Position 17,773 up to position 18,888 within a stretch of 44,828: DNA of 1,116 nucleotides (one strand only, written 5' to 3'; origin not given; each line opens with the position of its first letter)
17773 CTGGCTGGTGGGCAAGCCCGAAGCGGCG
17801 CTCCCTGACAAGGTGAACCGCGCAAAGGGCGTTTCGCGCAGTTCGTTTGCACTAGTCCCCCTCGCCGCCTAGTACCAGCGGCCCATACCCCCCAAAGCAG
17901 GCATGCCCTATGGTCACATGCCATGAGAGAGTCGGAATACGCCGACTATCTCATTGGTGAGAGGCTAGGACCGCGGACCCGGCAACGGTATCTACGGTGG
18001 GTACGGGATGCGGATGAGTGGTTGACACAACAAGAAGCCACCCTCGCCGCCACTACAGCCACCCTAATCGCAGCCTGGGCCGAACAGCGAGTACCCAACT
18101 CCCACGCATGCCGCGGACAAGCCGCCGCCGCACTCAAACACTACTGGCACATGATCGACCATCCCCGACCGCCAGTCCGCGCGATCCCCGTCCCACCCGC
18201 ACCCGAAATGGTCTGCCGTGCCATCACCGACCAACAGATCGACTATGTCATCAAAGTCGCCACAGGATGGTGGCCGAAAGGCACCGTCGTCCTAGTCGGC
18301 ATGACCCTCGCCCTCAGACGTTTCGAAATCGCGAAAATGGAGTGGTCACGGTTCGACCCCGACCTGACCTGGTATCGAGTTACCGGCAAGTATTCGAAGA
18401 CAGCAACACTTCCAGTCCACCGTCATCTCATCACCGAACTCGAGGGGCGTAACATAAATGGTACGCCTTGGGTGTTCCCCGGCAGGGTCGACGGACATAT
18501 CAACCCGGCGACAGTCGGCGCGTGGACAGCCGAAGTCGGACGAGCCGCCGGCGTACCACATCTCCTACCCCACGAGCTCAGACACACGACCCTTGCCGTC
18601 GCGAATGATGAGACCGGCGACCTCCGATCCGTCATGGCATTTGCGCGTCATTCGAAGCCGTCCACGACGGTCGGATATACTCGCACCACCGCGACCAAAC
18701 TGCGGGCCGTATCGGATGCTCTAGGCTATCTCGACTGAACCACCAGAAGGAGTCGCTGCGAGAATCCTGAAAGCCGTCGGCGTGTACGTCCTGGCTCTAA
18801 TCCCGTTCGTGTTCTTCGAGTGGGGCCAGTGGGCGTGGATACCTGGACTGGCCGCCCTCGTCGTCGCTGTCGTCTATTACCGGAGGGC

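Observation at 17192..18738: Cro / repressor / integrase layout with an ssrA-like C-terminus on the repressor: possible integration-dependent immunity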

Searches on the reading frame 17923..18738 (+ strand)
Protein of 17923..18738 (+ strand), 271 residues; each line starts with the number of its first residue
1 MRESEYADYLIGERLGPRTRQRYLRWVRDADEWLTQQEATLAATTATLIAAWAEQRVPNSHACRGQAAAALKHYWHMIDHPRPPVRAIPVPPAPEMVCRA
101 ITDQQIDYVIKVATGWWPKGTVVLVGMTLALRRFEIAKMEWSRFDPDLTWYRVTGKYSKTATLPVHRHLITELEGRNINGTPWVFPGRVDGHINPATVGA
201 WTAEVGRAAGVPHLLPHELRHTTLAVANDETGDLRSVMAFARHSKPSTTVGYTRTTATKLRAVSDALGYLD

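Call 4: search_protein_families(library=pfam, proteins=[window:17923-18738:+], max_evalue=0.1)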
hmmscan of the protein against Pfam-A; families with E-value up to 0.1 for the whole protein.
window:17923-18738:+ (271 aa): 2 families
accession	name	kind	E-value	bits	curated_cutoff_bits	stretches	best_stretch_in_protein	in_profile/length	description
PF00589.27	Phage_integrase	-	1.2e-11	45.2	27.1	1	127-256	32-169/172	Phage integrase family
PF02899.23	Phage_int_SAM_1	-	0.0056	17.4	22.3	1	5-59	3-58/83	Phage integrase, N-terminal SAM-like domain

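Call 5: search_dna_similar(query=window:17923-18738:+, collection=phages, mode=protein, max_rows=30)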
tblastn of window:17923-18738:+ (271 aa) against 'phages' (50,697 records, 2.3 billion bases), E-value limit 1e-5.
Records with a match: 21; places in all: 21; records where one place covers at least 80% of the query: 0.
Best place of each record, by identity: <60% 21.
By first word of the organism name: Gordonia 14; Mycobacterium 4; Salmonella 2; Escherichia 1.
By host as written in the record: Gordonia terrae 3612 10; Mycobacterium smegmatis mc2 155 2; Gordonia neofelifaecis NRRL 59395 2; Mycobacterium abscessus T36 2; Homo sapiens 2; Gordonia terrae CAG3 1; Gordonia rubripertincta Grub38 1; Escherichia coli O157:H7 ATCC 43895 1.
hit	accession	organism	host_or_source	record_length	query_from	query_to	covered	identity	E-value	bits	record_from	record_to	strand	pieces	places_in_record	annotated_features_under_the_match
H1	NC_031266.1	Mycobacterium phage Phrann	Mycobacterium smegmatis mc2 155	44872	99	271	64%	29.7%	3e-6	54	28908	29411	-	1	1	37: integrase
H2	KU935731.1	Mycobacterium phage Phrann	Mycobacterium smegmatis mc2 155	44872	99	271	64%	29.7%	3e-6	54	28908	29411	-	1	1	37: tyrosine integrase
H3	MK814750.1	Gordonia phage Ewald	Gordonia terrae CAG3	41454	99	270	63%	28.8%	4e-6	54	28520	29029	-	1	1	33: tyrosine integrase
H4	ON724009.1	Gordonia phage Meyran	Gordonia terrae 3612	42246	99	270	63%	28.2%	7e-6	53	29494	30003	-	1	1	33: tyrosine integrase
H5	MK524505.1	Gordonia phage Dogfish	Gordonia terrae 3612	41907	99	262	61%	29.6%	8e-7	56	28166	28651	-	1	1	32: tyrosine integrase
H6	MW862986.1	Gordonia phage Phishy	Gordonia terrae 3612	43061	99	270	63%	28.2%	3e-6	54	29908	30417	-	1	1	35: tyrosine integrase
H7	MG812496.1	Gordonia phage SallySpecial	Gordonia terrae 3612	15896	131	261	48%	36.8%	3e-8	60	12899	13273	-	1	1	integrase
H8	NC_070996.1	Gordonia phage SallySpecial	Gordonia terrae 3612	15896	131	261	48%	36.8%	3e-8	60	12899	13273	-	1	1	integrase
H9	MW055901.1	Gordonia phage Bunker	Gordonia terrae 3612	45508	99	270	63%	27.9%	2e-7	57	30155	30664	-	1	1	36: tyrosine integrase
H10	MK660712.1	Gordonia phage EricDab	Gordonia neofelifaecis NRRL 59395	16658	128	261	49%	34.8%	3e-10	66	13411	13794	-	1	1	18: integrase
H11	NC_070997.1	Gordonia phage EricDab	Gordonia neofelifaecis NRRL 59395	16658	128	261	49%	34.8%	3e-10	66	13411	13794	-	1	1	18: integrase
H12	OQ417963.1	Mycobacterium phage prophiT36-2a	Mycobacterium abscessus T36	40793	99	254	58%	29.5%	2e-6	55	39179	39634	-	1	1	63: tyrosine integrase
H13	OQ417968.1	Mycobacterium phage prophiT36-2b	Mycobacterium abscessus T36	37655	99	254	58%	29.5%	6e-6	53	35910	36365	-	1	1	55: tyrosine integrase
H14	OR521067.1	Gordonia phage Rahul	Gordonia rubripertincta Grub38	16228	131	260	48%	35.0%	2e-8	61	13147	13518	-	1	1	19: tyrosine integrase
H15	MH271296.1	Gordonia phage Emperor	Gordonia terrae 3612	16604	131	261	48%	34.1%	2e-10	66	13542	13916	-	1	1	19: integrase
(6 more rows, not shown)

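Call 16: find_homologous_proteins(query=window:17923-18738:+, max_evalue=1e-10)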
Query window:17923-18738:+ (271 aa): 250 proteins with E <= 1e-10 among 3030 candidates; the best 120 are listed.
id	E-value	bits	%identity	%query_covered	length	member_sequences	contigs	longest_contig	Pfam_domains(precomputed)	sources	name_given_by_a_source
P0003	2.0e-145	501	79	100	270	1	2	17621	PF00589.28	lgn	-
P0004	4.2e-142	490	80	100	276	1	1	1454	PF00589.28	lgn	-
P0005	2.8e-131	455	73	100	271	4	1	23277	PF00589.28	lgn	-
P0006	3.8e-124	432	71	100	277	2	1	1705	PF00589.28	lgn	-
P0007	1.1e-120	420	70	100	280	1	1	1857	PF00589.28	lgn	-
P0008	1.4e-116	407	78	86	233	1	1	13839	PF00589.28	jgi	jgi:integrase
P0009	4.3e-114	399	66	100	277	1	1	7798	PF00589.28,PF02899.24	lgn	-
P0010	3.3e-113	396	99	65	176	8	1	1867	PF00589.28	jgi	jgi:integrase/recombinase XerC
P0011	6.8e-113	395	67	100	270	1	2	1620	PF00589.28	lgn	-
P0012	2.8e-112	393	68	100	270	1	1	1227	PF00589.28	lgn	-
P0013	1.6e-111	390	67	100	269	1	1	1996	PF00589.28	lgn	-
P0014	1.6e-109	384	66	100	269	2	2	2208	PF00589.28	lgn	-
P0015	4.5e-109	382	65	99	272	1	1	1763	PF00589.28,PF02899.24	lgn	-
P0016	1.1e-108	381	67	99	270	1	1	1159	PF00589.28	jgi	jgi:integrase/recombinase XerD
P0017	6.2e-108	378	66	99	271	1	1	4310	PF00589.28,PF02899.24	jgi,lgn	jgi:integrase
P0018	6.5e-108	378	70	87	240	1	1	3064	PF00589.28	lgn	-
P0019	1.0e-105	371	65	100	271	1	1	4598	PF00589.28,PF02899.24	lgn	-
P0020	3.6e-105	369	65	98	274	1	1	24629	PF00589.28,PF02899.24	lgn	-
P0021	3.1e-104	366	62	100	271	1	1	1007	PF00589.28,PF02899.24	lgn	-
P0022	7.8e-104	365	62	99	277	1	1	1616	PF00589.28,PF02899.24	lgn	-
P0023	8.8e-104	365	63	100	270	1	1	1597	PF00589.28,PF02899.24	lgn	-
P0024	1.2e-102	361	63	100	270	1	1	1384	PF00589.28,PF02899.24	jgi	jgi:integrase/recombinase XerC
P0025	1.2e-102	361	63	98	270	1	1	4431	PF00589.28,PF02899.24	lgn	-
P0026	3.6e-102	359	63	99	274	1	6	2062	PF00589.28,PF02899.24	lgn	-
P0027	2.6e-101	357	62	100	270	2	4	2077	PF00589.28,PF02899.24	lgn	-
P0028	4.0e-101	356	63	98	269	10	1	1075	PF00589.28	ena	-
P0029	2.7e-99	350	63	99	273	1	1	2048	PF00589.28,PF02899.24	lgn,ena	-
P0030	3.9e-99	350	63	99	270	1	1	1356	PF00589.28,PF02899.24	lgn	-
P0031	5.0e-98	346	59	100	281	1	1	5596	PF00589.28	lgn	-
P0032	7.5e-97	342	59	100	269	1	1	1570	PF00589.28,PF02899.24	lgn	-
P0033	2.9e-96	340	61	100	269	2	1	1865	PF00589.28,PF02899.24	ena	-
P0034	7.3e-96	339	60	99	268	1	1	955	PF00589.28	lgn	-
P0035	2.3e-95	337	60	98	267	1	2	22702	PF00589.28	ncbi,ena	-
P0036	2.9e-95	337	61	100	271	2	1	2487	PF00589.28,PF02899.24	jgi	jgi:integrase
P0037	1.4e-94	335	59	99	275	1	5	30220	PF00589.28,PF02899.24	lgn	-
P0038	2.1e-94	334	59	99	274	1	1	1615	PF00589.28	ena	-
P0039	3.3e-93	330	59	100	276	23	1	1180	PF00589.28,PF02899.24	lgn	-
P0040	4.4e-93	330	59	97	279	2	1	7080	PF00589.28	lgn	-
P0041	8.0e-93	329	61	98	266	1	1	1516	PF00589.28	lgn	-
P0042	3.9e-92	327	59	99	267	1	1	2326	PF00589.28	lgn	-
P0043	6.0e-92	326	58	99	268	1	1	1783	PF00589.28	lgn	-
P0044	7.3e-92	326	60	98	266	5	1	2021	PF00589.28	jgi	jgi:integrase/recombinase XerD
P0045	1.2e-91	325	57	98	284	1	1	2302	PF00589.28,PF02899.24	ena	-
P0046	1.3e-91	325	59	99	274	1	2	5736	PF00589.28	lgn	-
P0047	1.3e-91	325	56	100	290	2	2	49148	PF00589.28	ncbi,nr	ncbi:MAG: tyrosine-type recombinase/integrase [Acidimicrobiia bacterium]|nr:tyrosine-type recombinas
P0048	1.1e-90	322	62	92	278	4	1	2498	PF00589.28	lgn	-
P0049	3.2e-90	320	58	99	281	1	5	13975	PF00589.28,PF02899.24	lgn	-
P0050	3.7e-90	320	59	98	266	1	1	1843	PF00589.28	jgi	jgi:integrase/recombinase XerD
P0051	1.2e-89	318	59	99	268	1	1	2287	PF00589.28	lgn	-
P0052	3.8e-88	313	58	98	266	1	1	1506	PF00589.28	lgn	-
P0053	1.6e-87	311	57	98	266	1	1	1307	PF00589.28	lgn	-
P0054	2.7e-87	311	58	98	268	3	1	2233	PF00589.28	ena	-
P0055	3.9e-87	310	54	98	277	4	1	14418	PF00589.28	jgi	-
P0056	6.4e-87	309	57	98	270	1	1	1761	PF00589.28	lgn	-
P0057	1.3e-86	308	57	98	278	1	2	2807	PF00589.28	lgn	-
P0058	1.1e-85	305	56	98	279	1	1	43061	PF00589.28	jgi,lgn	jgi:integrase/recombinase XerD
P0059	1.5e-85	305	54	100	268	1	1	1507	PF00589.28,PF02899.24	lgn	-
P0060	5.2e-85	303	56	98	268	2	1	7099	PF00589.28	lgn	-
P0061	1.8e-84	301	56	98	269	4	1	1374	PF00589.28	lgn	-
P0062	4.7e-84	300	56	100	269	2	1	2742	PF00589.28,PF02899.24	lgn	-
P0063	1.1e-83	299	57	99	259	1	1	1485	PF00589.28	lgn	-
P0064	2.1e-83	298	58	98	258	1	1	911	PF00589.28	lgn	-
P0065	2.3e-83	298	52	98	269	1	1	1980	PF00589.28,PF02899.24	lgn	-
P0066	4.8e-83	297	56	99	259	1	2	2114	PF00589.28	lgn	-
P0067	6.2e-83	296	53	100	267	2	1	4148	PF00589.28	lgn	-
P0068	1.5e-82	295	54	99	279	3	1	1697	PF00589.28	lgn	-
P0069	1.5e-82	295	57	98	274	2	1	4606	PF00589.28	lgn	-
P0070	1.9e-82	295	57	99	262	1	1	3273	PF00589.28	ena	-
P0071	3.1e-82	294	55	98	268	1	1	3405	PF00589.28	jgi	jgi:integrase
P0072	3.5e-82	294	54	98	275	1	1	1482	PF00589.28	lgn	-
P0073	3.9e-82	294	55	98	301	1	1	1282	PF00589.28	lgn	-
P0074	4.1e-82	294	54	98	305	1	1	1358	PF00589.28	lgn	-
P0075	4.9e-82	293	55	99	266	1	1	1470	PF00589.28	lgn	-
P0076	6.7e-82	293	56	99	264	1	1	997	PF00589.28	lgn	-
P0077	7.0e-82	293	55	99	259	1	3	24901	PF00589.28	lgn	-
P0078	1.5e-81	292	51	100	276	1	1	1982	PF00589.28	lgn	-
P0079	2.5e-81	291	54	99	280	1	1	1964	PF00589.28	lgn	-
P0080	2.6e-81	291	51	99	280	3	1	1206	PF00589.28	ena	-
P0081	3.2e-81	291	52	98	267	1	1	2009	PF00589.28,PF02899.24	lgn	-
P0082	4.3e-81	290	53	98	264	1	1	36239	PF00589.28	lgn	-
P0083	9.6e-81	289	55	100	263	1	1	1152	PF00589.28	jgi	jgi:integrase/recombinase XerD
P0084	1.1e-80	289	52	97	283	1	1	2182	PF00589.28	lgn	-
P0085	1.4e-80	289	52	98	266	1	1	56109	PF00589.28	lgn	-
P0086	1.7e-80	288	54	99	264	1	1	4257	PF00589.28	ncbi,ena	-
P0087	2.2e-80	288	56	98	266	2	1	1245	PF00589.28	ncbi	-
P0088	3.3e-80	287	54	97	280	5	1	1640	PF00589.28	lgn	-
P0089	3.3e-80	287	55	98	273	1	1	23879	PF00589.28,PF02899.24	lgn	-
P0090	3.4e-80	287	54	97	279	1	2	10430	PF00589.28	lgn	-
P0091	3.8e-80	287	55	98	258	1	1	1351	PF00589.28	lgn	-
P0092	1.4e-79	285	54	98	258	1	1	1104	PF00589.28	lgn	-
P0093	1.7e-79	285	54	100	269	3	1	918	PF00589.28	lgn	-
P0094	2.7e-79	284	54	99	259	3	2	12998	PF00589.28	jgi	jgi:integrase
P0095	3.5e-79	284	51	99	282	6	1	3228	PF00589.28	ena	-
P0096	4.7e-79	284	53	99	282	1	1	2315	PF00589.28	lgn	-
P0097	1.1e-78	283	53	98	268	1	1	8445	PF00589.28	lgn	-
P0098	1.3e-78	282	52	98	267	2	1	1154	PF00589.28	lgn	-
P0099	1.6e-78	282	51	98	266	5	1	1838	PF00589.28,PF02899.24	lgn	-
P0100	2.1e-78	282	51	98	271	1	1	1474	PF00589.28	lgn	-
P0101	4.3e-78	281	50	98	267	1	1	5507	PF00589.28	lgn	-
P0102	4.9e-78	280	54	98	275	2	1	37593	PF00589.28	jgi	jgi:integrase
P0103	5.4e-78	280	52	99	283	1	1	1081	PF00589.28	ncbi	-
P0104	5.8e-78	280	52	98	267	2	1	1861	PF00589.28,PF02899.24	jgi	-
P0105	6.1e-78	280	53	100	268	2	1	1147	PF00589.28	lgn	-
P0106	1.6e-77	279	54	99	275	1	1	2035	PF00589.28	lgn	-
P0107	5.5e-77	277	52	100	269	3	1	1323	PF00589.28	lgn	-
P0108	6.3e-77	277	52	98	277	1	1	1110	PF00589.28,PF02899.24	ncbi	-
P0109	8.2e-77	276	54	98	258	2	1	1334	PF00589.28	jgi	jgi:integrase/recombinase XerD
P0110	9.2e-77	276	53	100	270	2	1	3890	PF00589.28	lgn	-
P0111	1.2e-76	276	51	98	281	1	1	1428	PF00589.28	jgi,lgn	jgi:integrase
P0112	2.4e-76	275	49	99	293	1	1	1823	PF00589.28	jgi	jgi:integrase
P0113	2.8e-76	275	52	98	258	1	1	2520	PF00589.28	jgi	jgi:integrase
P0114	3.4e-76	274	52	98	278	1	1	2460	PF00589.28,PF02899.24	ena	-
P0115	4.5e-76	274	50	99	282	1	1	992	PF00589.28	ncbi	-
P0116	5.3e-76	274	51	98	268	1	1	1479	PF00589.28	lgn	-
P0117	5.6e-76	274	50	99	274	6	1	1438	PF00589.28,PF02899.24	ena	-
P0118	2.1e-75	272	52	98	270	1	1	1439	PF00589.28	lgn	-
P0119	2.9e-75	271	72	65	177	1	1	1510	PF00589.28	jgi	jgi:integrase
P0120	4.5e-75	271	53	100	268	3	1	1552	PF00589.28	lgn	-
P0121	5.4e-75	270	51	98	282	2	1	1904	PF00589.28,PF02899.24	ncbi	-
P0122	9.5e-75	270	51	99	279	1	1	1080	PF00589.28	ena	-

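Call 17: find_encoding_contigs(protein=P0003, flank=10000, max_places=3)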
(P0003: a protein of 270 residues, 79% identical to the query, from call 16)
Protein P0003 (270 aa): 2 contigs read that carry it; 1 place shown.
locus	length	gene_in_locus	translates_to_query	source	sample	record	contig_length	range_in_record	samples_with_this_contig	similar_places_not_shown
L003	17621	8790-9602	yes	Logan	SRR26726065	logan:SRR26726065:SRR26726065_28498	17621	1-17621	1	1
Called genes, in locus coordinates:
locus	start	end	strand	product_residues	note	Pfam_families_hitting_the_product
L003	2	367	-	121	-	?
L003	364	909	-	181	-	-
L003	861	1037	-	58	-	-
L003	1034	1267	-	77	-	-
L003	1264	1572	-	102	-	PF14216:DUF4326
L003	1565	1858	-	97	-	-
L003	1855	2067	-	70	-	-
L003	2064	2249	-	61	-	-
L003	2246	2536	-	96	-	-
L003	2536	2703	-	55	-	-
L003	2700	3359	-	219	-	-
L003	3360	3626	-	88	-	-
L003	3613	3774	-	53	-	-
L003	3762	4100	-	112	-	PF24071:Phage_zn_bind_3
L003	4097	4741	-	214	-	PF01555:N6_N4_Mtase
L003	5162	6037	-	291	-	PF04404:ERF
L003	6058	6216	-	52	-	-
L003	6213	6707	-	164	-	-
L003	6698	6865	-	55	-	-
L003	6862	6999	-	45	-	-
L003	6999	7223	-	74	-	-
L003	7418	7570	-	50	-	-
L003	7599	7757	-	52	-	-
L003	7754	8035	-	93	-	-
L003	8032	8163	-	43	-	-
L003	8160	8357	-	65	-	PF13384:HTH_23, PF08279:HTH_11 (weak), PF12802:MarR_2 (faint), PF13412:HTH_24 (weak)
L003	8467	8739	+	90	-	PF13560:HTH_31 (weak)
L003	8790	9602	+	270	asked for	PF00589:Phage_integrase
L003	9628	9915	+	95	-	-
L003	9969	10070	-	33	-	-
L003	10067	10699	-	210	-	-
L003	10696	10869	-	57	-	-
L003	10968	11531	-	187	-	-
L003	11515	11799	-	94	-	-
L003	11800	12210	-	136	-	-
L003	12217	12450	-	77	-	-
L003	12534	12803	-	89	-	-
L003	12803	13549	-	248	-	-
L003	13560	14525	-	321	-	-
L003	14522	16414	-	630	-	-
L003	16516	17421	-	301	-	-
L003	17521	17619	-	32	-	?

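Call 18: find_encoding_contigs(protein=P0047, flank=10000, max_places=3)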
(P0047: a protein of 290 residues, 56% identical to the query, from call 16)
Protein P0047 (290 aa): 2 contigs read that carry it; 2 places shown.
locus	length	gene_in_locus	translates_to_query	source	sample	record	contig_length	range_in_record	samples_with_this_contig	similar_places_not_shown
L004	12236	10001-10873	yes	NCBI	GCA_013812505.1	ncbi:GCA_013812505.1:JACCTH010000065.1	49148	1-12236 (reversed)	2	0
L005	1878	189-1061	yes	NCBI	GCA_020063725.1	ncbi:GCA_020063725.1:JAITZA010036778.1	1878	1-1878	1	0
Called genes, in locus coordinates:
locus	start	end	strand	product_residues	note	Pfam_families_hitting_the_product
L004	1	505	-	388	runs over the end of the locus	PF00155:Aminotran_1_2 (weak), PF00266:Aminotran_5, PF01041:DegT_DnrJ_EryC1, PF01053:Cys_Met_Meta_PP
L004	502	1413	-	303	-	-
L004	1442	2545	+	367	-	PF00850:Hist_deacetyl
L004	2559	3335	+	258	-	PF01925:TauE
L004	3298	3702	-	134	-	PF01641:SelR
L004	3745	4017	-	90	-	-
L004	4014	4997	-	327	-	-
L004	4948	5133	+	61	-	-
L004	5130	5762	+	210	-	PF00072:Response_reg, PF08281:Sigma70_r4_2, PF00196:GerE, PF04545:Sigma70_r4 (weak)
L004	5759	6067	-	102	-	-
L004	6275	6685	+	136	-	-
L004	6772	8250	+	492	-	PF00342:PGI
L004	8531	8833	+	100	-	PF02467:Whib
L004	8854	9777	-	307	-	PF00140:Sigma70_r1_2, PF04542:Sigma70_r2, PF04539:Sigma70_r3, PF04545:Sigma70_r4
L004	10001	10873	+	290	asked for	PF00589:Phage_integrase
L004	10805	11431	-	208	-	PF13392:HNH_3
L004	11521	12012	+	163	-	-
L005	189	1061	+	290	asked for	PF00589:Phage_integrase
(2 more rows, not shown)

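Call 19: find_encoding_contigs(protein=P0005, flank=10000, max_places=3)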
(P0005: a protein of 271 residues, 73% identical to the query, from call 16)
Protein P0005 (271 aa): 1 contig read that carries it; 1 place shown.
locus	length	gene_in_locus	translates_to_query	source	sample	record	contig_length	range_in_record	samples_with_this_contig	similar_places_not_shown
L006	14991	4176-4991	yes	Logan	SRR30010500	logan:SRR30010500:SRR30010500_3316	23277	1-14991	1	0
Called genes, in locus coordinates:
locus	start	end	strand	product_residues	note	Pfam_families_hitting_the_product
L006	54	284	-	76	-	-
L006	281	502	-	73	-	-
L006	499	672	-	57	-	-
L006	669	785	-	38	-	-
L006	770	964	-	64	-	-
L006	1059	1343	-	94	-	-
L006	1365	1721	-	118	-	-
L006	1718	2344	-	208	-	-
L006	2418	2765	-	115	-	-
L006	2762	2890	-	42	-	-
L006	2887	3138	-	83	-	-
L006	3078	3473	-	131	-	PF13392:HNH_3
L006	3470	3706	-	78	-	-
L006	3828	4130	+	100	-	-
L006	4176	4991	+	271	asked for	PF00589:Phage_integrase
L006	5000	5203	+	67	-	-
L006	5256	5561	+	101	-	-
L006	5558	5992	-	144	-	PF01464:SLT (weak), PF06737:Transglycosylas (weak)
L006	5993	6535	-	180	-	-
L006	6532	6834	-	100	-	-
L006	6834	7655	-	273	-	PF01510:Amidase_2 (weak)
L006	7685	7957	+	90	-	-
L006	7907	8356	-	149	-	-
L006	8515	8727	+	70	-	-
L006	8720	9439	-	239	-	-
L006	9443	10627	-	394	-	-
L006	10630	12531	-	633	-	-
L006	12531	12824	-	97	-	-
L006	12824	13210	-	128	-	-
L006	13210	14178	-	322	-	PF18906:Phage_tube_2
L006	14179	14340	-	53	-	-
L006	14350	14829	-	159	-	-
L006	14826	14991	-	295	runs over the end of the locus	-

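Call 29: find_related_loci(query=A3, collection=genome_contigs, flank=10000)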
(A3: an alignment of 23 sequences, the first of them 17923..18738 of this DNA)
Query A3 (271 aa) in genome_contigs; peptide patterns used: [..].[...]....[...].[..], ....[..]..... (x = any residue, [..] = any of these).
66 stretches matched a pattern; 11 encode a relative of the query (tblastn E <= 1e-3); 11 distinct loci.
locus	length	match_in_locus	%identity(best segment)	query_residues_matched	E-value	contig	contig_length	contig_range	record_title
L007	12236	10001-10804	56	1-271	3e-95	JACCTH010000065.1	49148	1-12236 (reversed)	MAG: Acidimicrobiia bacterium isolate MGR_bin69 SD2897-2912_k127_1984518, whole genome shotgun sequence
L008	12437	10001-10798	47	3-269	7e-72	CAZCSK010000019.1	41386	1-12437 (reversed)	MAG TPA_asm: uncultured Actinomycetes bacterium isolate SRP136066_co1_186 genome assembly, contig: NODE_674_length_41386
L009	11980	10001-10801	46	2-269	2e-69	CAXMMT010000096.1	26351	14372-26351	MAG: uncultured Boseongicola sp. isolate 07C-BC-St02_bin.22.orig genome assembly, contig: k141_3193181, whole genome sho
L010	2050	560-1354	49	6-270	4e-68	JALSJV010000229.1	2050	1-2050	MAG: Acidimicrobiia bacterium isolate 354-166_metabat2_scaf2bin.111 354-166_scaffold_43431_c1, whole genome shotgun sequ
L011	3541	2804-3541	47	3-249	4e-66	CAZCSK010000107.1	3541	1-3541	MAG TPA_asm: uncultured Actinomycetes bacterium isolate SRP136066_co1_186 genome assembly, contig: NODE_52963_length_354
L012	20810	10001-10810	45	2-269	7e-59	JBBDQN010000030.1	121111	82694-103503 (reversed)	MAG: Acidimicrobiia bacterium isolate LejiaC_62_17 Lejia_C_306_length_121111_cov_10, whole genome shotgun sequence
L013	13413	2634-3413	38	8-269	6e-42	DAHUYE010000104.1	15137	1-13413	MAG TPA_asm: Actinobacteria bacterium isolate clean269 k141_1178302, whole genome shotgun sequence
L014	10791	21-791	39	17-269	7e-41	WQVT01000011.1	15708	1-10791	MAG: Acidimicrobiaceae bacterium isolate Emb289P1bin40 Ga0123355_10008282, whole genome shotgun sequence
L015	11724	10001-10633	36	58-269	4e-32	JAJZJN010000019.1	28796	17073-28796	MAG: Actinomycetes bacterium isolate LSA5.bin41 NODE_2185_length_28796_cov_1.395619, whole genome shotgun sequence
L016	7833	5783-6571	30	8-270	2e-28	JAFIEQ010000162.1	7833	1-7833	MAG: Nitriliruptoraceae bacterium isolate BM_Day6_Bin.7 NODE_2917_length_7833_cov_10.419645, whole genome shotgun sequen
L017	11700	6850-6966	44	193-231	2e-5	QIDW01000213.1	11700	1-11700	MAG: Acidimicrobiia bacterium isolate SZUA-217 Ga0063294_10008749, whole genome shotgun sequence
